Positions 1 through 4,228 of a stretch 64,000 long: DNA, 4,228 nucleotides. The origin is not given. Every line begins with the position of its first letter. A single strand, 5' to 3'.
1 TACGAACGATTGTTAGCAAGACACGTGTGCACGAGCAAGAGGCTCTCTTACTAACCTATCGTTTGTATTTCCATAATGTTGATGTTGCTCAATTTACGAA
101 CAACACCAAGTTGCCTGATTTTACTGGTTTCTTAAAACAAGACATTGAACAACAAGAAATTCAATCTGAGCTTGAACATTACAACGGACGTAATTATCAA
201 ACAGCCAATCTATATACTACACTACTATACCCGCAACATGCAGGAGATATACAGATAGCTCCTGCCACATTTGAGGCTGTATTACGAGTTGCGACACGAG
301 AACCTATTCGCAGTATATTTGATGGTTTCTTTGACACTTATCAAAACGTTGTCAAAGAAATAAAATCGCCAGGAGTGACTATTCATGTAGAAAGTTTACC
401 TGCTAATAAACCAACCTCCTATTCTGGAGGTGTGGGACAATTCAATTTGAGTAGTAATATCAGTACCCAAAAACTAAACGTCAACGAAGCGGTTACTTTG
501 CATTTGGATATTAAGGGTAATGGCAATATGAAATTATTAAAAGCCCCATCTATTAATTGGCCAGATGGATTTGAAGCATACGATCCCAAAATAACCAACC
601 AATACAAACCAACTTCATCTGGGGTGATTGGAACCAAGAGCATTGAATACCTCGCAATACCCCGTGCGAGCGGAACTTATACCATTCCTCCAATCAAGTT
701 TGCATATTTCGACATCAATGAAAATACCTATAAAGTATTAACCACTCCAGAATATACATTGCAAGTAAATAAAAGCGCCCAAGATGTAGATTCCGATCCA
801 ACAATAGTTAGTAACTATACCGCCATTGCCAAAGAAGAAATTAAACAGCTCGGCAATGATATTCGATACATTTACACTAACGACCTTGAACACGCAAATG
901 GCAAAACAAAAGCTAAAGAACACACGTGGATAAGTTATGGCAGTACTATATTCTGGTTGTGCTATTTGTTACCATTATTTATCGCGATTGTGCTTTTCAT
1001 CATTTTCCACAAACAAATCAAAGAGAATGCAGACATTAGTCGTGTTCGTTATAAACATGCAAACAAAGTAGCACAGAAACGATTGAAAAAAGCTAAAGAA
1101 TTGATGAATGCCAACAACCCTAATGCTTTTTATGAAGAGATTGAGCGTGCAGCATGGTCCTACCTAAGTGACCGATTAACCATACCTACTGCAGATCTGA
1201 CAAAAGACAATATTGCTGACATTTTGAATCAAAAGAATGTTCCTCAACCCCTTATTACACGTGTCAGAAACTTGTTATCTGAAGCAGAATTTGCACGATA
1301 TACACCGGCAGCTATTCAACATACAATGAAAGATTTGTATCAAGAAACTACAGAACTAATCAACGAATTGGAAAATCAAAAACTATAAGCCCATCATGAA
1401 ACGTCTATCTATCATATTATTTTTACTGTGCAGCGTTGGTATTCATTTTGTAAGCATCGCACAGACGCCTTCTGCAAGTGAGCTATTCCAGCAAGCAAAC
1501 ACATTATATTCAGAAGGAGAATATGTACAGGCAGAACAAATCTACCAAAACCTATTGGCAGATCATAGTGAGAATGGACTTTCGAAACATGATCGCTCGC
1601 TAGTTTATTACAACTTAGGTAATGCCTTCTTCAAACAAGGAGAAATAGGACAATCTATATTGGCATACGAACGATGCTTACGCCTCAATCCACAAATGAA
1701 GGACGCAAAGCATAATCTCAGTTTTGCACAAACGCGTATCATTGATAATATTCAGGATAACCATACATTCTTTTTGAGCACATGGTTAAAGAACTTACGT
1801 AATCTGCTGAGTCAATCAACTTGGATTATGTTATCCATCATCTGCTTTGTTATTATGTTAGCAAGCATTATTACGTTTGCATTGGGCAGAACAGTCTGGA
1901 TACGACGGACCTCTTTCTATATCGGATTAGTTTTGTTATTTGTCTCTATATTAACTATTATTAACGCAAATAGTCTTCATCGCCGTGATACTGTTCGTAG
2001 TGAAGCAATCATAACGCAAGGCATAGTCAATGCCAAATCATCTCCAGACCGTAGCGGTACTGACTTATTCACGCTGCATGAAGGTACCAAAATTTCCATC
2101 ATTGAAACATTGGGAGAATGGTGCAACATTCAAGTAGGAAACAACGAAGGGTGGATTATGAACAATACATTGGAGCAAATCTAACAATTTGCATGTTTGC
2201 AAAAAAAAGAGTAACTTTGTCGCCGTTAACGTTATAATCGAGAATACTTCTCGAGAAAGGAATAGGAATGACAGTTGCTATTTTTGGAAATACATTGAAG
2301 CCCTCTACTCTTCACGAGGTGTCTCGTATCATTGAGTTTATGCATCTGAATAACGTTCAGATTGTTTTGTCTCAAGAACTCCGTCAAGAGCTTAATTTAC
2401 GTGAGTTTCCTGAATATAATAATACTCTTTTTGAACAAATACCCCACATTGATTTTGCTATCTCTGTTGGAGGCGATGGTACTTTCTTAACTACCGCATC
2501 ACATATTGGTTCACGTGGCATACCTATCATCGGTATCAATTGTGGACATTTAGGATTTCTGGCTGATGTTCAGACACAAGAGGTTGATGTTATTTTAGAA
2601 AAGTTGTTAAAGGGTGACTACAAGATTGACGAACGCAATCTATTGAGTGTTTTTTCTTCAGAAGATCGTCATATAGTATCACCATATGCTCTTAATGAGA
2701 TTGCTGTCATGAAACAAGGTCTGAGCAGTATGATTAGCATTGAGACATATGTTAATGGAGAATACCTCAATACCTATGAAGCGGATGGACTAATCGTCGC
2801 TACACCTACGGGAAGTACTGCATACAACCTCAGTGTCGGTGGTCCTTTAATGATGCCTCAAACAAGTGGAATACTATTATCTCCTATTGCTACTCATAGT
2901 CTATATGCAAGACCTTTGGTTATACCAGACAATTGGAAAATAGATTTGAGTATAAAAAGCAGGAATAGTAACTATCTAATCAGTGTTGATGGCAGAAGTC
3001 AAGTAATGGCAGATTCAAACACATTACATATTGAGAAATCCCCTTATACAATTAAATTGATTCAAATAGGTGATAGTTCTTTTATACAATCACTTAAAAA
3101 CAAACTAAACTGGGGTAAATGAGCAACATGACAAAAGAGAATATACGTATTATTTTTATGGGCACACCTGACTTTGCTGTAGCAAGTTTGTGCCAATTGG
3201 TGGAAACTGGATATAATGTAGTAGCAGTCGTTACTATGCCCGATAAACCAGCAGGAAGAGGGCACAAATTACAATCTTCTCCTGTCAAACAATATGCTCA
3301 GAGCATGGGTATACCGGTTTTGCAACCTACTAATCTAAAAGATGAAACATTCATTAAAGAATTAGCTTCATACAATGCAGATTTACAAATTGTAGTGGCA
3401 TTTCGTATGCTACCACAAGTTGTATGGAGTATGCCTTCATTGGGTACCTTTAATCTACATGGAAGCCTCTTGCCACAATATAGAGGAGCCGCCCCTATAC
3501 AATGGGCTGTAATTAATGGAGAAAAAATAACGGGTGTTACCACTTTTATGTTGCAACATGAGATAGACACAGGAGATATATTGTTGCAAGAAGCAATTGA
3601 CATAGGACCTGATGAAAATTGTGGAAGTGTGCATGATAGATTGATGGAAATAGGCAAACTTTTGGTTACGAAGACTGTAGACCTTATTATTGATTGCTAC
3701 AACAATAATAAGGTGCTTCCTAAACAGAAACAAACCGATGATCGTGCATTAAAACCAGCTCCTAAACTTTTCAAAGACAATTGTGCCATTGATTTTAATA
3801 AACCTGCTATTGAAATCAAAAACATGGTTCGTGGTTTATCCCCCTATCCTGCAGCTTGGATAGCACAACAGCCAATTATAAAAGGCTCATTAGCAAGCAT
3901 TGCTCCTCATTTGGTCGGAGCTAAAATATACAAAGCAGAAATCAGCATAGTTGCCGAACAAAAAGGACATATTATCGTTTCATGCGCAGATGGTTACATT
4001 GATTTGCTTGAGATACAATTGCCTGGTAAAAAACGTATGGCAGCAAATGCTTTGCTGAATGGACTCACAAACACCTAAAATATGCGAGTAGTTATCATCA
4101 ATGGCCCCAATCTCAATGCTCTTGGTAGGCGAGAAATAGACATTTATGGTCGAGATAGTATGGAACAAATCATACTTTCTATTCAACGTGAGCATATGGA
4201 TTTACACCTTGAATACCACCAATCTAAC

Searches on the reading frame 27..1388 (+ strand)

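Call 62: search_protein_families(library=pfam, proteins=[window:27-1388:+])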
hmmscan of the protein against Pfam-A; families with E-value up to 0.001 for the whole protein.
window:27-1388:+ (453 aa): 1 family
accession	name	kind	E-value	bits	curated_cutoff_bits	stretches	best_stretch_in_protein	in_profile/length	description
PF13584.12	BatD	-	3.1e-24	85.9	24.1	2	144-247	2-92/92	BatD DUF11 like domain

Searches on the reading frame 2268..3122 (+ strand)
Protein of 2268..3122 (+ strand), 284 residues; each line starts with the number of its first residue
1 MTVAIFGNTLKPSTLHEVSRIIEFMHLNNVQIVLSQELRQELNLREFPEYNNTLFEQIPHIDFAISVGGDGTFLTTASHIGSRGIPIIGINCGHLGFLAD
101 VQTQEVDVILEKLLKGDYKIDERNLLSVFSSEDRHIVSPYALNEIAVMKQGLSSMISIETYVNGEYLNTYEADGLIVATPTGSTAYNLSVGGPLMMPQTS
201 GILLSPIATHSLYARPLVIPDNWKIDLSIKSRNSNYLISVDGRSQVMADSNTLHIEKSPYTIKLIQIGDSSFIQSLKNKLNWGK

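Call 62: search_protein_families(library=pfam, proteins=[window:2268-3122:+])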
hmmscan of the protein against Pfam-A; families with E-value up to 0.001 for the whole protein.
window:2268-3122:+ (284 aa): 2 families
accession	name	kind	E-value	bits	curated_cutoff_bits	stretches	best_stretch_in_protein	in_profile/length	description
PF20143.4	NAD_kinase_C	-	3.7e-29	101.5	23.7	1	142-266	1-125/126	ATP-NAD kinase C-terminal domain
PF01513.26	NAD_kinase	-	2.8e-19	70.2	25.5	1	3-118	1-130/130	ATP-NAD kinase N-terminal domain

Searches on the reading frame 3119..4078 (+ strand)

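Call 62: search_protein_families(library=pfam, proteins=[window:3119-4078:+])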
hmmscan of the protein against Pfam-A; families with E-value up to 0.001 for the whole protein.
window:3119-4078:+ (319 aa): 2 families
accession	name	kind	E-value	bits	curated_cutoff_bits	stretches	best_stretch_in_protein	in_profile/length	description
PF00551.24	Formyl_trans_N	-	6.1e-39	134.1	26.1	1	10-181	2-175/181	Formyl transferase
PF02911.23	Formyl_trans_C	-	8.9e-19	68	21.1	1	216-316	1-99/100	Formyl transferase, C-terminal domain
